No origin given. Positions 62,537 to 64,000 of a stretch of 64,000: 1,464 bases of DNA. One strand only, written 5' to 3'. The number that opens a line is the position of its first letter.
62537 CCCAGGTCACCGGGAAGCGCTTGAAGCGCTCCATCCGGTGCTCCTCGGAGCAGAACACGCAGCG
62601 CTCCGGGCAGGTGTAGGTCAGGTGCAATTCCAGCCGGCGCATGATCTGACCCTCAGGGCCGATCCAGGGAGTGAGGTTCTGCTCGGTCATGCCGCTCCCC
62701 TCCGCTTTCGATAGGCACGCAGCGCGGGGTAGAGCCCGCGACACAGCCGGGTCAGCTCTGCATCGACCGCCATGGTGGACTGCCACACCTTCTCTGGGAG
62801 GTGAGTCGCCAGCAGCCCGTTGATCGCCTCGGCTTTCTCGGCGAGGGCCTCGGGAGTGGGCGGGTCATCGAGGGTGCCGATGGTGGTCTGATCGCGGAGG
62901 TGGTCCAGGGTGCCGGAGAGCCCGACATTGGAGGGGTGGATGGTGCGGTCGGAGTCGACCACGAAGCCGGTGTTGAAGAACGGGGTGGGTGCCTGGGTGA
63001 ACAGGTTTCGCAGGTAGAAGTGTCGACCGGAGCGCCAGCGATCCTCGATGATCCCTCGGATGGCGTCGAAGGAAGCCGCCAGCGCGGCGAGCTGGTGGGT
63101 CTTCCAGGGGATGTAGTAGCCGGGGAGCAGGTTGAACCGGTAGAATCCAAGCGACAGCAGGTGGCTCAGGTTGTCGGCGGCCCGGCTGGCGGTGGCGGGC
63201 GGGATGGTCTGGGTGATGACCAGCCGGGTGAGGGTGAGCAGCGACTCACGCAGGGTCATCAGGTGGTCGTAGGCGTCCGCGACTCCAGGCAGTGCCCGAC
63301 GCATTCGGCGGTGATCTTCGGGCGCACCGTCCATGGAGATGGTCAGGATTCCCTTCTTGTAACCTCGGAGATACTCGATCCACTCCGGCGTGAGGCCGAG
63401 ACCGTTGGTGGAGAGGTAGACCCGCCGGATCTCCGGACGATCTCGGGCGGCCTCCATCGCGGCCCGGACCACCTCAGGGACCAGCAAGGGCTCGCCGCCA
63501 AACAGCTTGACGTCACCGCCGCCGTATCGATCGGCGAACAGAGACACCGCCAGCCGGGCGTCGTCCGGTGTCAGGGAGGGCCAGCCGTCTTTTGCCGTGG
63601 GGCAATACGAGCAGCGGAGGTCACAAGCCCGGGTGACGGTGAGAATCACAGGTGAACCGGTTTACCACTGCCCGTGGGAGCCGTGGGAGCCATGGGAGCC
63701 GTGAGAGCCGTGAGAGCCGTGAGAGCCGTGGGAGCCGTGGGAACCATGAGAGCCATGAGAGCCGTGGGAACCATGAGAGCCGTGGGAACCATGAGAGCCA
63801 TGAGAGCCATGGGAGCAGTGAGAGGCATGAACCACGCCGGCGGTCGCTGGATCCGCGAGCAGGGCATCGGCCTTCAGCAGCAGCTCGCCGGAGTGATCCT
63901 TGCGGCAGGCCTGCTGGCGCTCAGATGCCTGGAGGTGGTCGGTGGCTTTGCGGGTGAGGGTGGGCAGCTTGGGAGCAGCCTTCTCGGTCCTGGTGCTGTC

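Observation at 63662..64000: Unlisted His-Xaa-Ser repeat precursor gene running off the right edge of the window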

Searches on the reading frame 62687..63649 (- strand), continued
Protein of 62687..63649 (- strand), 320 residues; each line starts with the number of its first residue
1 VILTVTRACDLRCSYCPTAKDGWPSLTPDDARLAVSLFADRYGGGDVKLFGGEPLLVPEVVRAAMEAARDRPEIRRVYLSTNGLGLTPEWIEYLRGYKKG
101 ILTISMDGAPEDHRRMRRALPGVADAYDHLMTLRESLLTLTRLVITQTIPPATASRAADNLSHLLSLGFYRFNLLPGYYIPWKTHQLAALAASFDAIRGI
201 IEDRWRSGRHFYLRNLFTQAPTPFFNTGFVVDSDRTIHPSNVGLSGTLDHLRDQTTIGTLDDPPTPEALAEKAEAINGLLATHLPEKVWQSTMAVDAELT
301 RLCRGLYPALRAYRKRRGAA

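Call 56: find_encoding_contigs(protein=P0280, flank=10000, max_places=4)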
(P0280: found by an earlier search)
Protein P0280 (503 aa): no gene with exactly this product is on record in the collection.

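Call 58: find_related_loci(query=window:62687-63649:-, collection=metagenome_contigs, flank=6000)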
Query window:62687-63649:- (320 aa) in metagenome_contigs; peptide patterns used: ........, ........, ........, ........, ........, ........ (x = any residue, [..] = any of these).
111 stretches matched a pattern; 56 encode a relative of the query (tblastn E <= 1e-3); 56 distinct loci.
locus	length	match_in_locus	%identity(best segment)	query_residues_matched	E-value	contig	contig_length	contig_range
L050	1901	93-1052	88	1-320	0e+0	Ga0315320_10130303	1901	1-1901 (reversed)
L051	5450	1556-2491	71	1-312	1e-150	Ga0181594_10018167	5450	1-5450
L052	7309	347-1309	68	1-320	2e-146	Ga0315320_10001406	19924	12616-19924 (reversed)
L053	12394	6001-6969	68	1-320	6e-146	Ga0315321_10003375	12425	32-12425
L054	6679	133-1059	71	1-309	2e-145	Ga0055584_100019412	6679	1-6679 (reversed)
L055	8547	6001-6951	69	1-317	2e-144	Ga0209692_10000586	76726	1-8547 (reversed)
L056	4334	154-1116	66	1-320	1e-145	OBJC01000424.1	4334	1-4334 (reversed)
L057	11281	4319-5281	66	1-320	1e-142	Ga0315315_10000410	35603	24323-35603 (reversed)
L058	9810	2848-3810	66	1-320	6e-142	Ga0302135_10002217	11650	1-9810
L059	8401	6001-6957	65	1-318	5e-142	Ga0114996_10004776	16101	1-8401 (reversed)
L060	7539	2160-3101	66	1-313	9e-140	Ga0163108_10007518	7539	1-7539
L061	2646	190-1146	65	1-318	1e-145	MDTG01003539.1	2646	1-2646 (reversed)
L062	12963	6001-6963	65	1-320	2e-137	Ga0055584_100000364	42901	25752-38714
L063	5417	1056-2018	65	1-320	2e-137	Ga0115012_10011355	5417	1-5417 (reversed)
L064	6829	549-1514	64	1-318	3e-136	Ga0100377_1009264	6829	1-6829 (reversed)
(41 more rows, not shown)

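Call 87: search_protein_representatives(protein=window:62687-63649:-)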
Query: 320 residues. Proteins with E-value up to 0.001 (for the whole library): 3161; up to 1e-10: 330; up to 1e-30: 25. The best 150 are listed.
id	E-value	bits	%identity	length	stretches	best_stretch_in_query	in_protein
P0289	7.7e-127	439.4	62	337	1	1-319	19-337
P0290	3.4e-97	342.0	60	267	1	55-320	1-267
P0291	2.9e-80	286.3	69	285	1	1-197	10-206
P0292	4.4e-79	282.5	46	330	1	1-314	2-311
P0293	3.9e-67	243.2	42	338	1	1-308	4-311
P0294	3.5e-65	236.8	41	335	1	1-317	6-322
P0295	1.1e-58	215.4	57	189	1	1-175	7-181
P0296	1.7e-58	214.8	64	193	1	1-162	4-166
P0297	6.4e-57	209.7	70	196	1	1-136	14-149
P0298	1.0e-51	192.5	51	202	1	132-320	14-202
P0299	2.6e-50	187.9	72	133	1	2-117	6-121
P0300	2.0e-49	185.1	58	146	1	175-320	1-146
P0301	1.0e-48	182.7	57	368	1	37-209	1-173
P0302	5.4e-43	163.9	65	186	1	203-320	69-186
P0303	1.1e-39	153.0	34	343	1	2-318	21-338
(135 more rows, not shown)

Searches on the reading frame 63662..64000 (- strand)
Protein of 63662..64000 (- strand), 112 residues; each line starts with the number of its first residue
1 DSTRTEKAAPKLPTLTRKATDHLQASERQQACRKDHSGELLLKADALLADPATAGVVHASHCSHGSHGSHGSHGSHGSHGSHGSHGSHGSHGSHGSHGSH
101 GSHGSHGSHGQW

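Call 7: search_protein_families(library=ncbifam, proteins=[window:63662-64000:-], max_evalue=0.01)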
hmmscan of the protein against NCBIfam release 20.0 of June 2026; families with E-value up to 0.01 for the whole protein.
window:63662-64000:- (112 aa): 7 families
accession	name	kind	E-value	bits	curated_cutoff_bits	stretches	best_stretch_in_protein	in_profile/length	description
NF038313.3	HisXaaSer_A4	exception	1e-27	96.8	55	2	11-97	1-87/93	His-Xaa-Ser repeat protein HxsA4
NF038330.1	adhesin_SclA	exception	3.6e-08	33.4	400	1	30-110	89-168/405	LPXTG-anchored collagen-like adhesin Scl1/SclA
NF038329.2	gly_rich_SclB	equivalog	6.6e-08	31.9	325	1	65-108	141-184/442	LPXTG-anchored collagen-like adhesin Scl2/SclB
NF038296.1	HisXaaSer_A2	equivalog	1.2e-06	29.4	48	1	26-78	42-94/96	His-Xaa-Ser repeat protein HxsA2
NF046116.1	adhesin_Lcl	equivalog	4.7e-06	25.4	500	1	64-108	68-112/431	collagen-like adhesin Lcl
NF038309.1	HisXaaSer_A3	equivalog_domain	0.00016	21.4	65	0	57-94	43-79/81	His-Xaa-Ser repeat protein HxsA3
NF008991.0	PRK12334.2-3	equivalog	0.0018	17.8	696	1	45-105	290-352/454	nucleoside triphosphate pyrophosphohydrolase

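Call 8: search_protein_families(library=pfam, proteins=[window:63662-64000:-], max_evalue=0.01)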
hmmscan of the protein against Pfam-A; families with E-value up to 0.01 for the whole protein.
window:63662-64000:- (112 aa): 1 family
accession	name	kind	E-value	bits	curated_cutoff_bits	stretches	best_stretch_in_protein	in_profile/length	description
PF01391.23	Collagen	-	5.1e-09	36.2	27.2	1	65-110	7-52/60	Collagen triple helix repeat (20 copies)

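Call 11: find_homologous_proteins(query=window:63662-64000:-, max_evalue=0.001)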
Query window:63662-64000:- (112 aa): 196 proteins with E <= 0.001 among 5326 candidates; the best 120 are listed.
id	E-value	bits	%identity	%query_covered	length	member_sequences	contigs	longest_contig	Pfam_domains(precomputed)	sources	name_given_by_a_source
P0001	3.8e-23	100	60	91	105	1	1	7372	-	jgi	jgi:hypothetical protein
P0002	2.7e-20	91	-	-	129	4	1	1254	-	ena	-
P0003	1.5e-16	79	70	18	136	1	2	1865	-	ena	-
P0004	2.7e-16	78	-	-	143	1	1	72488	-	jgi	-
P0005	1.0e-15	76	-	-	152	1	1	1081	-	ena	-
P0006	1.9e-15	75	-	-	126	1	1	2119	-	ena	-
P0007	2.1e-15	75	-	-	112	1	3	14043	-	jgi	-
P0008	2.6e-15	75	-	-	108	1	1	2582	-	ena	-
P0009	4.1e-15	74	81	23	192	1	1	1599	-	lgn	-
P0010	5.6e-15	74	93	13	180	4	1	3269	-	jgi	-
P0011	1.4e-14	72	32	90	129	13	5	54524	-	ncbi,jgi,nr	ncbi:MAG: hypothetical protein PHP89_02615 [Candidatus Omnitrophica bacterium]|jgi:hypothetical prot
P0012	2.0e-14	72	-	-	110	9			-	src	-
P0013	3.2e-14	71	51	89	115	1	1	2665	-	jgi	-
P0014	8.6e-14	70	47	95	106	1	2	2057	-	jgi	jgi:hypothetical protein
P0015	9.3e-14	70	45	85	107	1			PF01391.24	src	-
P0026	1.9e-11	62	-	-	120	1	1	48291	-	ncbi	ncbi:MAG: His-Xaa-Ser repeat protein HxsA4 [Candidatus Omnitrophota bacterium]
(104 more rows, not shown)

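Call 13: find_encoding_contigs(protein=P0001, flank=8000, max_places=4)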
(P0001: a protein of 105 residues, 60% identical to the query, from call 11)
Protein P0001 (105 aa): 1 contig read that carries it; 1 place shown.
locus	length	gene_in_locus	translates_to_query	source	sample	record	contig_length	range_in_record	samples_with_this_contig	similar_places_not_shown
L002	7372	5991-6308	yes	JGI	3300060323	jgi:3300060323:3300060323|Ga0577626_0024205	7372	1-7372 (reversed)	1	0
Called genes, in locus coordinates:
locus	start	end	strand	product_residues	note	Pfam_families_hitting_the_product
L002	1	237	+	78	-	?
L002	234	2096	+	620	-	PF04055:Radical_SAM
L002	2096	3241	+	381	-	PF04055:Radical_SAM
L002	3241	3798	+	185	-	-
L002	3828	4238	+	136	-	PF27806:HxsD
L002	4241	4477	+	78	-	-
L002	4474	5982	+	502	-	PF13353:Fer4_12, PF04055:Radical_SAM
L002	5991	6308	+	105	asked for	-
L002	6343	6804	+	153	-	PF27806:HxsD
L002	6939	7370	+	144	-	?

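Call 30: find_encoding_contigs(protein=P0026, flank=8000, max_places=3)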
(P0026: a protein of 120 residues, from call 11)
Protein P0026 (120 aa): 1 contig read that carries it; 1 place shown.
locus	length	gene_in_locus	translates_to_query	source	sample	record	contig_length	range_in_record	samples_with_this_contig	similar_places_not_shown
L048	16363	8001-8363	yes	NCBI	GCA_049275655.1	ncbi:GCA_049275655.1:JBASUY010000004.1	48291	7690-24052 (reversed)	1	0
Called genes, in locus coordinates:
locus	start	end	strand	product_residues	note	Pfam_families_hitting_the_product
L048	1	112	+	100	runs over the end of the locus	PF03091:CutA1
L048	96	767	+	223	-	PF02683:DsbD_TM, PF13386:DsbD_2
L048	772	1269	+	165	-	PF00578:AhpC-TSA, PF08534:Redoxin, PF13098:Thioredoxin_2 (weak), PF13905:Thioredoxin_8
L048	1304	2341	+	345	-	-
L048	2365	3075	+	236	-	-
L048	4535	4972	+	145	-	-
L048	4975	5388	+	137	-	PF27806:HxsD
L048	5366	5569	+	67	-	-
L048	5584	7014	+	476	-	PF04055:Radical_SAM, PF13353:Fer4_12, PF13186:SPASM (faint)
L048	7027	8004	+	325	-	-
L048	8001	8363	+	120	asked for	-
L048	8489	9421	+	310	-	PF04055:Radical_SAM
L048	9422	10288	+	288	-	PF04055:Radical_SAM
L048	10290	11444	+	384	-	-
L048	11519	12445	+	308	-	PF04055:Radical_SAM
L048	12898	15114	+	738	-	PF02310:B12-binding, PF04055:Radical_SAM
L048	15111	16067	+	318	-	PF04055:Radical_SAM (weak)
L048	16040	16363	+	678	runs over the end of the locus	PF04055:Radical_SAM, PF13353:Fer4_12 (faint), PF04055:Radical_SAM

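Call 31: search_protein_families(library=padloc, proteins=[window:63662-64000:-], max_evalue=0.01)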
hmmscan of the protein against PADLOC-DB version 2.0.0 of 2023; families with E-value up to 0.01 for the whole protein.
window:63662-64000:- (112 aa): 0 families

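Call 32: search_protein_families(library=ncbifam, proteins=[L048:8489-9421:+, L048:9422-10288:+, L048:11519-12445:+, L048:7027-8004:+, L048:10290-11444:+, L048:5584-7014:+, L048:4975-5388:+, L048:15111-16067:+], max_evalue=1e-10)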
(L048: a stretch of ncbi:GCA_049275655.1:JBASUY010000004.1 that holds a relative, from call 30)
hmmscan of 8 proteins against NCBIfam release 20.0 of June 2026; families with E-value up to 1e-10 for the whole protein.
L048:8489-9421:+ (310 aa): 25 families
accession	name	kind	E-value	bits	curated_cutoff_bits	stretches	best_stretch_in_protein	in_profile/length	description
NF038332.1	rSAM_rare_HxsC4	exception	1.5e-46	159.1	500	1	3-304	12-334/335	radical SAM protein HxsC4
TIGR03977.1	rSAM_pair_HxsC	equivalog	1.3e-21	76.7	267.9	1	10-170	30-192/292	His-Xaa-Ser system radical SAM maturase HxsC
TIGR02668.1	moaA_archaeal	equivalog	1.8e-21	76.4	325.25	1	4-174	9-179/303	GTP 3',8-cyclase MoaA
TIGR04055.1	rSAM_NirJ2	equivalog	1.3e-19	70.9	500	1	14-185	9-178/326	putative heme d1 biosynthesis radical SAM protein NirJ2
NF001199.0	PRK00164.2-1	equivalog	6.3e-19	68.2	231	1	3-168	10-175/308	GTP 3',8-cyclase MoaA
TIGR04545.1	rSAM_ahbD_hemeb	equivalog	7e-19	68.4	500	1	14-181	9-175/339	heme b synthase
NF045702.1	rSAM_GDGT_ether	equivalog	4.1e-17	62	450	1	9-171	90-256/486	tetraether lipid synthase Tes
TIGR04466.1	rSAM_BlsE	equivalog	2.9e-16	59.8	400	1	14-177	12-171/327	cytosylglucuronate decarboxylase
TIGR04546.1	rSAM_ahbC_deAc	equivalog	5e-16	58.5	650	1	12-174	46-206/390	12,18-didecarboxysiroheme deacetylase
TIGR04051.1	rSAM_NirJ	equivalog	5.9e-16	58.4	515.45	1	14-174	11-169/354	heme d1 biosynthesis radical SAM protein NirJ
NF045646.2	rSAM_Se_TrsS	equivalog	8.1e-16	57.6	490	1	12-167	93-250/441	radical SAM (seleno)protein TrsS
TIGR03962.1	mycofact_rSAM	equivalog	2.2e-15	56.7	265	1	12-166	19-171/339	mycofactocin radical SAM maturase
TIGR03913.1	rad_SAM_trio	equivalog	3.8e-15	55.2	591.75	1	13-197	27-208/477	GDL motif peptide-associated radical SAM/SPASM maturase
TIGR04317.1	W_rSAM_matur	equivalog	4.1e-15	55.8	380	1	6-169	5-172/349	tungsten cofactor oxidoreductase radical SAM maturase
TIGR04054.1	rSAM_NirJ1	equivalog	7.9e-15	54.3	650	1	11-174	42-203/387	putative heme d1 biosynthesis radical SAM protein NirJ1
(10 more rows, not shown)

L048:9422-10288:+ (288 aa): 5 families
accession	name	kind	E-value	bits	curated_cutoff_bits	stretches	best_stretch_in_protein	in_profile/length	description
TIGR03977.1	rSAM_pair_HxsC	equivalog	1.1e-52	178.7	267.9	1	12-269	33-290/292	His-Xaa-Ser system radical SAM maturase HxsC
NF038332.1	rSAM_rare_HxsC4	exception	2e-30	106.1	500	1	13-207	23-216/335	radical SAM protein HxsC4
TIGR04054.1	rSAM_NirJ1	equivalog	7.7e-12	44.5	650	1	12-194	44-219/387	putative heme d1 biosynthesis radical SAM protein NirJ1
TIGR03962.1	mycofact_rSAM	equivalog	6.5e-11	42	265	1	16-168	27-171/339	mycofactocin radical SAM maturase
TIGR02668.1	moaA_archaeal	equivalog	6.6e-11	41.7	325.25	1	3-186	9-185/303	GTP 3',8-cyclase MoaA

L048:11519-12445:+ (308 aa): 13 families
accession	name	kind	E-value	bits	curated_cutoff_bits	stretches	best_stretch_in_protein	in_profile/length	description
NF038332.1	rSAM_rare_HxsC4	exception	2.5e-61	207.7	500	1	3-306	11-335/335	radical SAM protein HxsC4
TIGR04545.1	rSAM_ahbD_hemeb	equivalog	5.2e-20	72.2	500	1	12-200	6-190/339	heme b synthase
TIGR03977.1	rSAM_pair_HxsC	equivalog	4.6e-19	68.4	267.9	1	10-241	29-254/292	His-Xaa-Ser system radical SAM maturase HxsC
TIGR04317.1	W_rSAM_matur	equivalog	3.3e-17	62.6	380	1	7-190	5-189/349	tungsten cofactor oxidoreductase radical SAM maturase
TIGR02668.1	moaA_archaeal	equivalog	5e-17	61.8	325.25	1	6-204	10-205/303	GTP 3',8-cyclase MoaA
TIGR04466.1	rSAM_BlsE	equivalog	2.2e-14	53.7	400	1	7-142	4-137/327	cytosylglucuronate decarboxylase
NF001199.0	PRK00164.2-1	equivalog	3.4e-14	52.7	231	1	6-170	12-174/308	GTP 3',8-cyclase MoaA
TIGR02666.1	moaA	equivalog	4.1e-13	49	284.05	1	6-171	10-180/336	GTP 3',8-cyclase MoaA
TIGR04055.1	rSAM_NirJ2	equivalog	1.8e-12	47.4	500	1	11-170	5-160/326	putative heme d1 biosynthesis radical SAM protein NirJ2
NF045702.1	rSAM_GDGT_ether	equivalog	4.1e-12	45.5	450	1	9-137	89-224/486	tetraether lipid synthase Tes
TIGR04053.2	TIGR04053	equivalog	5.7e-12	45.6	395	0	50-193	57-194/366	TIGR04053 family radical SAM/SPASM domain-containing protein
NF050035.1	rSAM_WgK_link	exception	1.4e-11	44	650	1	8-191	11-190/367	radical SAM/SPASM peptide maturase WgkB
TIGR04051.1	rSAM_NirJ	equivalog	3.8e-11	42.5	515.45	0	11-192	7-183/354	heme d1 biosynthesis radical SAM protein NirJ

L048:7027-8004:+ (325 aa): 0 families

L048:10290-11444:+ (384 aa): 0 families

L048:5584-7014:+ (476 aa): 32 families (the best 25 are shown)
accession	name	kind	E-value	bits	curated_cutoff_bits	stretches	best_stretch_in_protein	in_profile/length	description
TIGR03978.1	rSAM_paired_1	equivalog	5.8e-161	536.4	370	1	6-467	3-466/466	His-Xaa-Ser system radical SAM maturase HxsB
TIGR04064.1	rSAM_nif11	equivalog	8.7e-38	130.2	518.7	1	83-444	79-423/459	nif11-like peptide radical SAM maturase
NF047865.1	rSAM_PapB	equivalog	9.7e-38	130.2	340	1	90-429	10-326/330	PapB family radical SAM/SPASM ranthipeptide maturase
NF040492.1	not_ScfB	exception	2.1e-34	119.2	855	1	92-442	104-436/450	ScfB-related radical SAM/SPASM orphan maturase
TIGR03974.1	rSAM_six_Cys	equivalog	7.5e-33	114.1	425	1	91-430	105-427/451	thioether cross-link-forming SCIFF peptide maturase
TIGR03942.1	sulfatase_rSAM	equivalog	9.2e-33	113.8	349.45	1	89-425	7-330/363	anaerobic sulfatase maturase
TIGR04068.1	rSAM_ocin_clost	equivalog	5.7e-28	98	500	1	50-360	51-371/462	Cys-rich peptide radical SAM maturase CcpM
TIGR03906.1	quino_hemo_SAM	equivalog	1.2e-27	96.7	453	1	90-234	101-248/467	quinohemoprotein amine dehydrogenase maturation protein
NF035951.1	rSAM_RumMC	equivalog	4.4e-24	85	720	1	90-238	123-270/510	RumMC family radical SAM sactipeptide maturase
TIGR04083.1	rSAM_pep_methan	hypoth_equivalog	1.7e-22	79.8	300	1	86-272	3-175/376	TIGR04083 family peptide-modifying radical SAM enzyme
NF041298.1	rSAM_mat_DynA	equivalog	5.7e-22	78.2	450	1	86-420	4-322/356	dynobactin maturation radical SAM/SPASM protein DynA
NF010321.0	PRK13758.1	equivalog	1.9e-21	76.6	441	1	89-416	11-326/370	anaerobic sulfatase-maturase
TIGR04163.1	rSAM_cobopep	equivalog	1.4e-20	73.4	375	1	88-435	69-403/428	peptide-modifying radical SAM enzyme CbpB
NF038107.1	rSAM_NF038107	equivalog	1.3e-19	70.3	600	1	52-235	54-240/444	Cys-every-fifth radical SAM/SPASM peptide maturase CefB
TIGR04115.1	rSAM_Cxxx_rpt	equivalog_domain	1.2e-18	67.7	350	1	90-430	9-336/359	radical SAM peptide maturase, CXXX-repeat target family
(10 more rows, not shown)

L048:4975-5388:+ (137 aa): 1 family
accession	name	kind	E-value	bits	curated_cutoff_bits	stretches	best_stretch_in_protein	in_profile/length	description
TIGR03976.1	chp_LLNDYxLRE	equivalog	2.1e-19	69.7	50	1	16-100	2-85/90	His-Xaa-Ser system protein HxsD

L048:15111-16067:+ (318 aa): 7 families
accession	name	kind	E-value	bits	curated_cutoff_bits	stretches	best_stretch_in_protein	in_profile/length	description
NF038332.1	rSAM_rare_HxsC4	exception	1.9e-35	122.6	500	1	40-257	24-251/335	radical SAM protein HxsC4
TIGR03977.1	rSAM_pair_HxsC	equivalog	1.1e-23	83.6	267.9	1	38-291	33-287/292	His-Xaa-Ser system radical SAM maturase HxsC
TIGR04545.1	rSAM_ahbD_hemeb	equivalog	1e-16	61.4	500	1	40-210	10-183/339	heme b synthase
TIGR03913.1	rad_SAM_trio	equivalog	3.5e-13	48.8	591.75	1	39-209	28-199/477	GDL motif peptide-associated radical SAM/SPASM maturase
TIGR04317.1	W_rSAM_matur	equivalog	1.8e-12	47.1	380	1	71-246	54-226/349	tungsten cofactor oxidoreductase radical SAM maturase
TIGR04053.2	TIGR04053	equivalog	2.3e-12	46.9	395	1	71-216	60-207/366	TIGR04053 family radical SAM/SPASM domain-containing protein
TIGR02668.1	moaA_archaeal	equivalog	1.2e-11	44.2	325.25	1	39-236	19-220/303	GTP 3',8-cyclase MoaA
